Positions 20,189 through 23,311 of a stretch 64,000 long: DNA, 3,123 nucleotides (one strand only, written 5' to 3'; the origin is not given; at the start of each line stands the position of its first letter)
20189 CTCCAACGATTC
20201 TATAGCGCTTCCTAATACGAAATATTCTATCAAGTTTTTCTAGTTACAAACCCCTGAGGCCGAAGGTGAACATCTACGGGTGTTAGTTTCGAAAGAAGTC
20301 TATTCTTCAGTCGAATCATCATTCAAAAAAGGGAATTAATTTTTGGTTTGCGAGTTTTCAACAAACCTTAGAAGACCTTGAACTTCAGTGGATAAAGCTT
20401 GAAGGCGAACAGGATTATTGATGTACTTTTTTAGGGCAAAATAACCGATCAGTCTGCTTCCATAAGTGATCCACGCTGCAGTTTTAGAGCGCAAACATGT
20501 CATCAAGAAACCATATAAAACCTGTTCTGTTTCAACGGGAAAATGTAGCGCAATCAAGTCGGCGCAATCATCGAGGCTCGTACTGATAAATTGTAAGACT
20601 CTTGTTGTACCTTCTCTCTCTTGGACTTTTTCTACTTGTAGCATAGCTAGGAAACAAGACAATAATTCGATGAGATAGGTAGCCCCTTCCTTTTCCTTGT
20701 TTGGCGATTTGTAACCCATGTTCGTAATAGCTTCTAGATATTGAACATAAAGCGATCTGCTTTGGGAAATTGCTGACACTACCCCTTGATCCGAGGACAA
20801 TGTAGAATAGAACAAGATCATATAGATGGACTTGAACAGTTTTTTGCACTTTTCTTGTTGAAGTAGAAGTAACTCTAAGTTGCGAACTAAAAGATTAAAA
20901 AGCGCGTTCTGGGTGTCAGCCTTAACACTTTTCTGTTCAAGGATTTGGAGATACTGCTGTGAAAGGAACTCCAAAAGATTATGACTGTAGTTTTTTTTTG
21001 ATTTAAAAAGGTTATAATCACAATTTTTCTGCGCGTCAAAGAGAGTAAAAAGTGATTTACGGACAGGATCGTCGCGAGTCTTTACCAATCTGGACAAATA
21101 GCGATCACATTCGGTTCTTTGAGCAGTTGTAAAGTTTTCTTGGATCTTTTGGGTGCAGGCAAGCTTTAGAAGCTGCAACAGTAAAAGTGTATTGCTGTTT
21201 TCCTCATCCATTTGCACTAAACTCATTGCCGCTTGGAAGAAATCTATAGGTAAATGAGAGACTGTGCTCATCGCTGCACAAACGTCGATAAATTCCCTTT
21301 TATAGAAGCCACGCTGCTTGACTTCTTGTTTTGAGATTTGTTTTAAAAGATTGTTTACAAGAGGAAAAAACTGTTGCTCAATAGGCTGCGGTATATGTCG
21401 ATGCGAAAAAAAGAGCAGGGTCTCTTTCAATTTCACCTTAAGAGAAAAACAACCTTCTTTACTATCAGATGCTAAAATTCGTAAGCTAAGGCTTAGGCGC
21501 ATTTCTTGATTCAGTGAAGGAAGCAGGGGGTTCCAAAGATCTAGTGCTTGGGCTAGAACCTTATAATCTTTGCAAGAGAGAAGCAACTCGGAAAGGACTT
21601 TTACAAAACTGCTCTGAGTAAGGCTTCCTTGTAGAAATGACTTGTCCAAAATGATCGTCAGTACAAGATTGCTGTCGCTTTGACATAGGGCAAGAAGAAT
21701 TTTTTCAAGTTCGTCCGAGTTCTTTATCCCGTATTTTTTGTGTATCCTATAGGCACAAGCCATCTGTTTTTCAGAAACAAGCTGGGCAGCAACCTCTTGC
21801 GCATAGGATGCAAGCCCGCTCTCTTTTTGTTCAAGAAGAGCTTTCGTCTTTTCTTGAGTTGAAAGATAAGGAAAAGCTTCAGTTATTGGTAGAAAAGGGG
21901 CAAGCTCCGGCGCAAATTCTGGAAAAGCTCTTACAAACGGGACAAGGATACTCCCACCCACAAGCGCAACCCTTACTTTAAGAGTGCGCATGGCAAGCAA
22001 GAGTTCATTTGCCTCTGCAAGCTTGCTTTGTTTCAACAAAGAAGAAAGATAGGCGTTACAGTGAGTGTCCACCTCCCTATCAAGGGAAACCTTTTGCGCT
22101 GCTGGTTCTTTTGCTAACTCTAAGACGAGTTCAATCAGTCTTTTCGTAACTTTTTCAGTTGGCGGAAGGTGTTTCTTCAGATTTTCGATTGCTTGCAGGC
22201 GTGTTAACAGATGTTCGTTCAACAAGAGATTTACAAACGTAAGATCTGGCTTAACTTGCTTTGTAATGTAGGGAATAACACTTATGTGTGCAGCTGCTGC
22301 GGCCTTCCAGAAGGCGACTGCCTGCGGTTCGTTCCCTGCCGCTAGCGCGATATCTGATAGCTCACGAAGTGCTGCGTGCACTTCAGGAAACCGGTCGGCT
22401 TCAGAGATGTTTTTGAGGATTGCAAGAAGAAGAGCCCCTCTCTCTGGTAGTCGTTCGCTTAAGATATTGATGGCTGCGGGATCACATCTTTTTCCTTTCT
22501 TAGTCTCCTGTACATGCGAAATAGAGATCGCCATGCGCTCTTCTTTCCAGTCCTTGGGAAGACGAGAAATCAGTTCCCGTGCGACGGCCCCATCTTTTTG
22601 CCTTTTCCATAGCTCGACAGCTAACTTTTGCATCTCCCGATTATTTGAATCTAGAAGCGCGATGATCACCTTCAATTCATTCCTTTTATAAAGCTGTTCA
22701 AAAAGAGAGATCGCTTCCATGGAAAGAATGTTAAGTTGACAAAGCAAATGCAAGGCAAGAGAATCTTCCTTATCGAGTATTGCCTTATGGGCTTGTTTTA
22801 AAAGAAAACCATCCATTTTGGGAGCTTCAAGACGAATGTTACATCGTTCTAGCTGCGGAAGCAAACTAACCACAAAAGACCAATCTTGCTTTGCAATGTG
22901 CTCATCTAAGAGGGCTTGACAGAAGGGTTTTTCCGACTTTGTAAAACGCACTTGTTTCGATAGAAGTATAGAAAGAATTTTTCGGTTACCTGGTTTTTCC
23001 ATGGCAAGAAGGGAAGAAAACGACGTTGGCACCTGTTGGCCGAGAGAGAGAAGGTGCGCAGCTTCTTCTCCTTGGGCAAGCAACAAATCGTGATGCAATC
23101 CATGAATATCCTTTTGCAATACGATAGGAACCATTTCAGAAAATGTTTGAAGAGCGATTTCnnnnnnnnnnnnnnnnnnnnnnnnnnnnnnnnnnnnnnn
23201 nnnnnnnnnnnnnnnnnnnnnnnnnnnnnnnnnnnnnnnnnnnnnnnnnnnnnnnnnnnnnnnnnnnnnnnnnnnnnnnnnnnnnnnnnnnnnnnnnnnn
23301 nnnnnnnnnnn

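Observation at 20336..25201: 1621-aa helical giant with a possible N-terminal Pol-beta-type nucleotidyltransferase triad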

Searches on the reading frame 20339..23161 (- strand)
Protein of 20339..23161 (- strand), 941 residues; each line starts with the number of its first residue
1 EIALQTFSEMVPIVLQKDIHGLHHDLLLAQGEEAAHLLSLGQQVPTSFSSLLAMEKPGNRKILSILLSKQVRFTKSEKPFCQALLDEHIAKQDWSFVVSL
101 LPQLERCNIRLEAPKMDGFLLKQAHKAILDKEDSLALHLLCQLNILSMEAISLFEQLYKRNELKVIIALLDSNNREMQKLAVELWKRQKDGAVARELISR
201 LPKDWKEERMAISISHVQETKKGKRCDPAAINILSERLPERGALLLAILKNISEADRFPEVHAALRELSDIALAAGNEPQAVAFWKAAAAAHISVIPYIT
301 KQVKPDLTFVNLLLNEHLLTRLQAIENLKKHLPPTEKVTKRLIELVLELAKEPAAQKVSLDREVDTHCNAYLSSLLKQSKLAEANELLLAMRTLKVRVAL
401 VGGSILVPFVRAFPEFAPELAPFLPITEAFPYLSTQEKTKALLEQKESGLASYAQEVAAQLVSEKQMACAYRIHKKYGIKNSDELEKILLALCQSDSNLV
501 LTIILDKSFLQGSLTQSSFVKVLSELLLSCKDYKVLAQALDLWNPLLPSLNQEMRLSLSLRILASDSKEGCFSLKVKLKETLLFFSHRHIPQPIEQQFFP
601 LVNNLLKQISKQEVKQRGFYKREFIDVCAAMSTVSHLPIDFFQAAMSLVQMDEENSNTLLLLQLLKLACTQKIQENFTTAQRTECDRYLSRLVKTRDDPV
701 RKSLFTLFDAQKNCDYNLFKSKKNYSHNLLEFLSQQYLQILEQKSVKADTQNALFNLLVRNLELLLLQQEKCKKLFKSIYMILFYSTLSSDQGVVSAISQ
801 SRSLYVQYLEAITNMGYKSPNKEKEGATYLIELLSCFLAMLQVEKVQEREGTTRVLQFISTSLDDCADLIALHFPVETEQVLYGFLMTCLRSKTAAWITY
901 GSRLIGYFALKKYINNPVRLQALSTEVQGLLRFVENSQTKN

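Call 86: predict_structure(alignment_id=A4)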
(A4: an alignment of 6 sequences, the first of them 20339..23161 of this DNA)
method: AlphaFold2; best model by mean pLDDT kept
length: 941 residues; sequences in the alignment: 6
mean_pLDDT: 78.4   pTM: 0.42
mean pLDDT of the five models: 78.4, 75.8, 75.2, 74.4, 69.4
residues with pLDDT >= 90: 79; 70-90: 689; 50-70: 125; < 50: 48
segments of 3 or more residues with pLDDT < 50: 330-362, 712-714, 818-823
pLDDT, mean of each block of 10 residues (from residue 1): 83 85 87 87 86 85 88 85 84 74 76 66 85 87 82 90 88 85 85 85 86 86 75 86 90 81 91 88 89 82 70 74 56 40 41 39 65 83 80 71 79 82 81 85 73 87 90 87 88 86 90 86 90 87 86 87 69 84 82 82 86 76 88 74 79 72 70 61 76 79 79 58 84 88 78 88 79 83 83 84 80 60 53 65 65 80 67 69 77 80 78 70 71 65 39
secondary structure, 60 per line:
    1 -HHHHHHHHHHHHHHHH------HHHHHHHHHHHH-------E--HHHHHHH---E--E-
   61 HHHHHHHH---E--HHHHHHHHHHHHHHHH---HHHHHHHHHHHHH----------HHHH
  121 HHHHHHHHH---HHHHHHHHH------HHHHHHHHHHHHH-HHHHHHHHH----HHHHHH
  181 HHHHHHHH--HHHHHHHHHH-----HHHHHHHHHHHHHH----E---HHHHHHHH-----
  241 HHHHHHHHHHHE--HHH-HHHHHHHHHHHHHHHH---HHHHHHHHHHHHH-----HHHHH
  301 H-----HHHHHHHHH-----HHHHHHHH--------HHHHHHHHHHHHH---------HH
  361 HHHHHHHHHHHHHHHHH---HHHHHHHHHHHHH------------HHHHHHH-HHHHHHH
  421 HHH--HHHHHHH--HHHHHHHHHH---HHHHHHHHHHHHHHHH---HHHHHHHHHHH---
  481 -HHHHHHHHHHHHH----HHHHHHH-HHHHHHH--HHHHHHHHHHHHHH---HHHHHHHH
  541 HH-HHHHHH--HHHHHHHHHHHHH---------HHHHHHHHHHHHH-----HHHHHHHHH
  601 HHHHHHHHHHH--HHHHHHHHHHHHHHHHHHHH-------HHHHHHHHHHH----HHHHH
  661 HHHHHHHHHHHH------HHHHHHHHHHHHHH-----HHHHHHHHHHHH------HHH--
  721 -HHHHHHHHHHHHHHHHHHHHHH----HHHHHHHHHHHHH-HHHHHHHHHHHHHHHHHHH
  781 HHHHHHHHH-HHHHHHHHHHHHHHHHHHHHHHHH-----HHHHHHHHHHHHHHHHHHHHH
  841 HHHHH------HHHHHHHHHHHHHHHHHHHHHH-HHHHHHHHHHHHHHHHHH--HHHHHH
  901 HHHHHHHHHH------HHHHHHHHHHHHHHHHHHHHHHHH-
elements in order (helices of 4 or more, strands of 3 or more residues): H2-17 H24-35 H46-52 H61-68 H75-90 H94-106 H117-129 H133-141 H148-160 H162-170 H175-188 H191-200 H206-219 H228-235 H241-251 H259-274 H278-290 H296-301 H307-315 H321-328 H337-349 H359-377 H381-393 H406-412 H414-423 H426-432 H435-444 H448-463 H467-477 H482-494 H499-505 H507-513 H516-529 H533-542 H544-549 H552-564 H574-586 H592-611 H614-633 H641-651 H656-672 H679-692 H698-709 H722-743 H748-760 H762-789 H791-814 H820-845 H852-873 H875-892 H895-910 H917-940

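Call 91: fold_search(model_id=the predicted structure, library=pdb)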
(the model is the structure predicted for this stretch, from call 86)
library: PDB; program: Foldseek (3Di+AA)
matches with E <= 10: 1001; with E <= 0.001: 29
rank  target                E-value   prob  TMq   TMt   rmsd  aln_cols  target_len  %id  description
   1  7dkh_I                3.3e-05  1.00  0.15  0.15  44.7       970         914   12  Crystal structure of the Ctr9/Paf1/Cdc73/Rtf1 quaternary complex (released 2021-11-24)
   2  4buj_B                4.8e-05  0.99  0.10  0.08  43.9      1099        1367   12  Crystal structure of the S. cerevisiae Ski2-3-8 complex (released 2013-08-28)
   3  9rtt_Q                5.7e-05  0.99  0.10  0.10  47.0      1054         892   12  Activated Elongation Complex with IWS1 and ELOF1 (released 2025-09-03)
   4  7qds_B                9.9e-05  0.99  0.10  0.10  34.2      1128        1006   11  Apo human SKI complex in the open state (released 2022-02-02)
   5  8bbg_D                1.4e-04  0.99  0.12  0.09  38.4      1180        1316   12  Structure of the IFT-A complex; anterograde IFT-A train model (released 2022-12-21)
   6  9hvq_Q                1.5e-04  0.99  0.10  0.11  45.2      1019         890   11  Structure of the transcribing Pol II-DSIF-PAF-SPT6-RECQL5 complex (released 2025-07-16)
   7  7sqc_R1               1.6e-04  0.99  0.12  0.07  46.9      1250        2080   10  Ciliary C1 central pair apparatus isolated from Chlamydomonas reinhardtii (released 2022-04-13)
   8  7dkh_A                1.6e-04  1.00  0.13  0.13  43.4       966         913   11  Crystal structure of the Ctr9/Paf1/Cdc73/Rtf1 quaternary complex (released 2021-11-24)
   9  8rbz_a                1.7e-04  1.00  0.18  0.17  60.1      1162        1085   12  Structure of Integrator-PP2A-SOSS-CTD post-termination complex (released 2024-02-07)
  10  9g8r_B                2.0e-04  1.00  0.13  0.11  34.2      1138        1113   12  human SKI7-SKI238 complex in the open state (released 2024-10-16)
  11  9ce3_B                2.2e-04  1.00  0.19  0.15  45.3      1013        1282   12  Structure of the TSC:WIPI3 lysosomal recruitment complex (released 2024-12-04)
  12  7qdr_B                2.3e-04  0.98  0.10  0.09  33.9      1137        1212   11  Apo human SKI complex in the closed state (released 2022-02-02)
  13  7qdz_B                2.5e-04  0.98  0.10  0.09  33.7      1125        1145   11  80S-bound human SKI complex in the closed state (released 2022-02-09)
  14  9b3f_A                3.6e-04  1.00  0.16  0.16  25.1       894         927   12  Cryo-EM structure of yeast (Nap1)2-H2A-H2B-Kap114 (released 2024-11-27)
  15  6qdl                  3.9e-04  1.00  0.14  0.15  29.6      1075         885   11  Molecular features of the UNC-45 chaperone critical for binding and folding muscle myosin (released 2019-10-30)
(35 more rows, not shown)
